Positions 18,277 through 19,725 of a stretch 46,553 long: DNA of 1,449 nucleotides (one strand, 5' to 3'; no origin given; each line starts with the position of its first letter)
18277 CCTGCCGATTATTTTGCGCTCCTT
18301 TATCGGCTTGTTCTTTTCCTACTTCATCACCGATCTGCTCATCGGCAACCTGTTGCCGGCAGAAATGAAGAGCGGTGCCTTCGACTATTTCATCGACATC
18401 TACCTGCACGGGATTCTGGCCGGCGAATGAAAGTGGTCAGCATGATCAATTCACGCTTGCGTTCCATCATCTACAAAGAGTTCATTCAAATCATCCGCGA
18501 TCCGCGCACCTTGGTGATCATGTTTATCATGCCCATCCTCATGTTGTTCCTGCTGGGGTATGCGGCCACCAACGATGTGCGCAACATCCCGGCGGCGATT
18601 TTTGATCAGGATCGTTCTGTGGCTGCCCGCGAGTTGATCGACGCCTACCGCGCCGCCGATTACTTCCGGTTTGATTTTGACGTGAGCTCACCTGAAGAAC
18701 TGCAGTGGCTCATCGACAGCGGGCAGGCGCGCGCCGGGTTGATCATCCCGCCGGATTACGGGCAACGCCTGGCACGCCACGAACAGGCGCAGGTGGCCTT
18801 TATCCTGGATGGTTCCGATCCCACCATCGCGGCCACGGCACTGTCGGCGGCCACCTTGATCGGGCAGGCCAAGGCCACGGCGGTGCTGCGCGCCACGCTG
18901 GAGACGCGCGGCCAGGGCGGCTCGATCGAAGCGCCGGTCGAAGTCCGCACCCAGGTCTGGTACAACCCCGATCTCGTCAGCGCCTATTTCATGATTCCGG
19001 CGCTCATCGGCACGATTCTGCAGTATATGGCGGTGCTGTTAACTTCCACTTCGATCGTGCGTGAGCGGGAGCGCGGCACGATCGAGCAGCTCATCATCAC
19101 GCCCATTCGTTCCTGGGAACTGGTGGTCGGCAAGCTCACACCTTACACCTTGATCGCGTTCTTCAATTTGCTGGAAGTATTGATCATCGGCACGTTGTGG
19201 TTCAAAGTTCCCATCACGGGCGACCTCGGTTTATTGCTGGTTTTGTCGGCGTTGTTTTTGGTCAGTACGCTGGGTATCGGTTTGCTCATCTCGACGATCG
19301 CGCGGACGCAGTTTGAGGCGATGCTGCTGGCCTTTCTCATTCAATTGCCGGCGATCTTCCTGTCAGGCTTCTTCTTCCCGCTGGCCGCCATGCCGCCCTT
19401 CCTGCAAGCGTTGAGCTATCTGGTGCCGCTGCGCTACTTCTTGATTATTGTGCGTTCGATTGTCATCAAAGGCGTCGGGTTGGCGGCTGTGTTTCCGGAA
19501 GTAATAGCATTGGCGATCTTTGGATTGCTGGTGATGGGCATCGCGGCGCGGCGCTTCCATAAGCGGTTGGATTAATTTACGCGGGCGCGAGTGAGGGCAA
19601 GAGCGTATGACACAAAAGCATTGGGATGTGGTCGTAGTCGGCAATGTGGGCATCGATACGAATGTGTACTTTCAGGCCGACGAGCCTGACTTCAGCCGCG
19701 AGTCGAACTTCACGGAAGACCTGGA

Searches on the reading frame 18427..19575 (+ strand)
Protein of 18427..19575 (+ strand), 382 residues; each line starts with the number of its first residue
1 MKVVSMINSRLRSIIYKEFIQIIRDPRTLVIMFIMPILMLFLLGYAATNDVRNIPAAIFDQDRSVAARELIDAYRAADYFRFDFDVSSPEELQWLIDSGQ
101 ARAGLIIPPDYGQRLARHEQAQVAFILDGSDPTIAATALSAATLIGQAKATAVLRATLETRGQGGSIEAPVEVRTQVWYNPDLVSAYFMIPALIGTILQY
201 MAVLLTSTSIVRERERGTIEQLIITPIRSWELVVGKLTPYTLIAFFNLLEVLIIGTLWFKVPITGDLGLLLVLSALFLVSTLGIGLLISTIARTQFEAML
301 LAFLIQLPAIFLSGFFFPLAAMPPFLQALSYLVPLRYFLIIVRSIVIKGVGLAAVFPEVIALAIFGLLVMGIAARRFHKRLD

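Call 7: search_protein_families(library=pfam, proteins=[window:18427-19575:+], max_evalue=0.01)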
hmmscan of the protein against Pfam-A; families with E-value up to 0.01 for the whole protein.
window:18427-19575:+ (382 aa): 4 families
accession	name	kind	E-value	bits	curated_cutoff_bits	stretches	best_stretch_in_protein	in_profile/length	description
PF12698.13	ABC2_membrane_3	-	2.2e-51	175.4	31.6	1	27-374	2-346/347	ABC-2 family transporter protein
PF01061.29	ABC2_membrane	-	2e-31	109.6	26.9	2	185-345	46-209/211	ABC-2 type transporter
PF12679.13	ABC2_membrane_2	-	7.3e-21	75.1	27.2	1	14-379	3-280/283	ABC-2 family transporter protein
PF12730.13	ABC2_membrane_4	-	0.0038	17.7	27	0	193-304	55-174/179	ABC-2 family transporter protein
